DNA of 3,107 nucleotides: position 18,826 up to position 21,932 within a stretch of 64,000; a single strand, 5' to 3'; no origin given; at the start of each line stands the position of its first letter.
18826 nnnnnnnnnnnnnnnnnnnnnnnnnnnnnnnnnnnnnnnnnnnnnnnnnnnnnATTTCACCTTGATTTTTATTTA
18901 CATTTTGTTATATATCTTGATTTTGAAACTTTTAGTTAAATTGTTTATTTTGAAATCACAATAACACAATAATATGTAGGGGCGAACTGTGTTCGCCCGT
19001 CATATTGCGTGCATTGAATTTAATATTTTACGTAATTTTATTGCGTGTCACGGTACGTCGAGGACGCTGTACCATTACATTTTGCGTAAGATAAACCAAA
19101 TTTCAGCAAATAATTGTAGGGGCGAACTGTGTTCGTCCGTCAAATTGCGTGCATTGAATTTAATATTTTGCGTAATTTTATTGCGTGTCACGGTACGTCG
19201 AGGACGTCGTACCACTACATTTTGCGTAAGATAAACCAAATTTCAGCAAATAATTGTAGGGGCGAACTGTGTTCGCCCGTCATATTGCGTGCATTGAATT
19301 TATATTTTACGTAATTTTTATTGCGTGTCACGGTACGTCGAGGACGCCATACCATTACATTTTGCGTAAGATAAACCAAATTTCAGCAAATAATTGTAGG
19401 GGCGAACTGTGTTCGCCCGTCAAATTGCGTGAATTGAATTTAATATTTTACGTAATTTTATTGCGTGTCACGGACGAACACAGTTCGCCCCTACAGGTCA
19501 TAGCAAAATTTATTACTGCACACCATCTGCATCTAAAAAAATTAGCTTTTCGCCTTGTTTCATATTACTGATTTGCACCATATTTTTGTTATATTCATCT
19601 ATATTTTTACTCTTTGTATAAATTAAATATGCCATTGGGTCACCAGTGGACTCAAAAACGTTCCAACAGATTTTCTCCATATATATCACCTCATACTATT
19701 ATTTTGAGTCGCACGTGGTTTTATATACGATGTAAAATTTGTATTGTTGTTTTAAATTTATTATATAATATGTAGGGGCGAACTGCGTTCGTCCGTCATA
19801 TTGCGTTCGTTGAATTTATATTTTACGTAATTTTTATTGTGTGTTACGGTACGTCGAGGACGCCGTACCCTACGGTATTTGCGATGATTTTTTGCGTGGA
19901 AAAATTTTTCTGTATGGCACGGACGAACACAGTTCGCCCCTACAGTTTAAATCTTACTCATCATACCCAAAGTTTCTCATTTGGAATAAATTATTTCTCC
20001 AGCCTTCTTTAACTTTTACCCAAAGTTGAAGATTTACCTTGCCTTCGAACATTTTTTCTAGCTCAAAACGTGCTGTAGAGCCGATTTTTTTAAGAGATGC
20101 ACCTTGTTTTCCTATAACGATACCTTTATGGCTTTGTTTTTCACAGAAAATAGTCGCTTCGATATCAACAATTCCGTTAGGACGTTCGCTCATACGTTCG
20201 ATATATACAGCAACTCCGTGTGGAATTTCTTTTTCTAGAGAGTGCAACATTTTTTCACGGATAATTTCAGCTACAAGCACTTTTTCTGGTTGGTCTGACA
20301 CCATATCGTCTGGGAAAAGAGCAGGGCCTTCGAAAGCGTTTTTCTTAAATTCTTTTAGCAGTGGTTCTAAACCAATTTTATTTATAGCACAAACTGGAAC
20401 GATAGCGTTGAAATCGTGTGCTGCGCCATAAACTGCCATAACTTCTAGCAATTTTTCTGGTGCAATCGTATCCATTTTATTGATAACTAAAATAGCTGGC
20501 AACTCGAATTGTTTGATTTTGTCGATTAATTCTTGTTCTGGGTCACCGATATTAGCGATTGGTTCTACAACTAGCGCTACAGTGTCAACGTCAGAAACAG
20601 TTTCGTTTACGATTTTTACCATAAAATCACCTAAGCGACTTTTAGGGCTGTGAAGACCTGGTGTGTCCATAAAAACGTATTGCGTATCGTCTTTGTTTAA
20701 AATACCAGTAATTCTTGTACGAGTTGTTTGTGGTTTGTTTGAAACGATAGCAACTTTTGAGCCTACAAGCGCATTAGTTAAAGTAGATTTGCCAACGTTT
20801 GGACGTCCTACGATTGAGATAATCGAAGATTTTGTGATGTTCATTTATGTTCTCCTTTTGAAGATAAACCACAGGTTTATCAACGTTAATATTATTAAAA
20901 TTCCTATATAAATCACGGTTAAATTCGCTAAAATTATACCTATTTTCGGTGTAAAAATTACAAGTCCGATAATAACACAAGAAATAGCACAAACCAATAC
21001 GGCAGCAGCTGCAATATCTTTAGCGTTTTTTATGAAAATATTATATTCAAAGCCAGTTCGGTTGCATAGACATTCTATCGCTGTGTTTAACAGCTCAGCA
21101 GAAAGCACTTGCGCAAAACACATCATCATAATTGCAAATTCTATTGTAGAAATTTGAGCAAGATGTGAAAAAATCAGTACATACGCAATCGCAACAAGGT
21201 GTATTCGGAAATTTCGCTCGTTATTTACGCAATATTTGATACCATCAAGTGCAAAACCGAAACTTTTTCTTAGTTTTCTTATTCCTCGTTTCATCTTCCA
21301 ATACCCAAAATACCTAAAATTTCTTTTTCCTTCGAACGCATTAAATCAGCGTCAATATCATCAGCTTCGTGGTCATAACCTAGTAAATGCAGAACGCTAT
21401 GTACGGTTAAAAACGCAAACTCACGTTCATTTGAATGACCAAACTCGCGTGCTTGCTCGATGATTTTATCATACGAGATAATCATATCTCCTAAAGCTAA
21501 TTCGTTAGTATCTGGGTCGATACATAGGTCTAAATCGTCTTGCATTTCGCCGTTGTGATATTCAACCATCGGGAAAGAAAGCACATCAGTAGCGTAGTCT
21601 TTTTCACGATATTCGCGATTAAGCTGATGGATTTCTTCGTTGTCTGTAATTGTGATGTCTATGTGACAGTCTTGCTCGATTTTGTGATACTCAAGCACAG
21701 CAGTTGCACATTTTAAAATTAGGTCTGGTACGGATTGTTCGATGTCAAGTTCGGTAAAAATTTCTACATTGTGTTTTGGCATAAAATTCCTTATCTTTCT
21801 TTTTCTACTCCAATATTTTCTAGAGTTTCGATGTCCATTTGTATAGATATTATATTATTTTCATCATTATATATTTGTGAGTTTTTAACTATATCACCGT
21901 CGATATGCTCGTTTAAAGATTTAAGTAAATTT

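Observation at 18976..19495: Exact 140-bp x4 tandem array of repeat units inserted between yqzL and recO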

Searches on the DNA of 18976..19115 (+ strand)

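Call 61: search_dna_similar(query=window:18976-19115:+, collection=plasmids, mode=distant, max_evalue=0.01, max_rows=10)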
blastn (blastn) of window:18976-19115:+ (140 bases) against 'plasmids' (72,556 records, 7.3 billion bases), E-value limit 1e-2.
No match.

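Call 62: search_dna_similar(query=window:18976-19115:+, collection=phages, mode=distant, max_evalue=0.01, max_rows=10)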
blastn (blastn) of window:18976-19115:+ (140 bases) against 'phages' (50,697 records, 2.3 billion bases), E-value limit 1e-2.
No match.

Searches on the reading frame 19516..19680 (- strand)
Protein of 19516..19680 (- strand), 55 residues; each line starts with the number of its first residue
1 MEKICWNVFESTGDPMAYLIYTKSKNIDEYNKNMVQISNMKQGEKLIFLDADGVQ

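Call 52: search_protein_families(library=pfam, proteins=[window:19516-19680:-], max_evalue=0.001)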
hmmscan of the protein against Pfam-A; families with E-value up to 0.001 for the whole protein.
window:19516-19680:- (55 aa): 1 family
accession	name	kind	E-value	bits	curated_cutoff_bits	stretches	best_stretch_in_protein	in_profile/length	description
PF14006.11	YqzL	-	0.00023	21.8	27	1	5-21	3-19/44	YqzL-like protein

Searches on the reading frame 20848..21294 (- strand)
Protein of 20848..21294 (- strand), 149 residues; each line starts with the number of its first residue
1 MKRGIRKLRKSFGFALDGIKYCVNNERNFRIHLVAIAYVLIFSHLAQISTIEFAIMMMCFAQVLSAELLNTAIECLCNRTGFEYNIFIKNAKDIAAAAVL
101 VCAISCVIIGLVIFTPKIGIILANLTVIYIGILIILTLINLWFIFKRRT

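Call 52: search_protein_families(library=pfam, proteins=[window:20848-21294:-], max_evalue=0.001)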
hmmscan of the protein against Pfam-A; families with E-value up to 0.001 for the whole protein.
window:20848-21294:- (149 aa): 1 family
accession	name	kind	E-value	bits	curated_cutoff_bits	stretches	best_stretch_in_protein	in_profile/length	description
PF01219.24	DAGK_prokar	-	9.8e-32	109.3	22.3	1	14-114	2-102/102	Prokaryotic diacylglycerol kinase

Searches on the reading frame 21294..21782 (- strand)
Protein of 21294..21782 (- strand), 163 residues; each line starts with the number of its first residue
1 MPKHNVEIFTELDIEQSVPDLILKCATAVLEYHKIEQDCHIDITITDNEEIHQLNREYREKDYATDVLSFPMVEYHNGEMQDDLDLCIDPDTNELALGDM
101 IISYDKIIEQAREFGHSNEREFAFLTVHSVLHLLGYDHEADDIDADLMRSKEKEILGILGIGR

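Call 52: search_protein_families(library=pfam, proteins=[window:21294-21782:-], max_evalue=0.001)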
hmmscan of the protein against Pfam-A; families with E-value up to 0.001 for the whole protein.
window:21294-21782:- (163 aa): 1 family
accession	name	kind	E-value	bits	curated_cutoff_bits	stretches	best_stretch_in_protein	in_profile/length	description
PF02130.23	YbeY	-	3.1e-44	150.4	25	1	15-156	4-126/129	Endoribonuclease YbeY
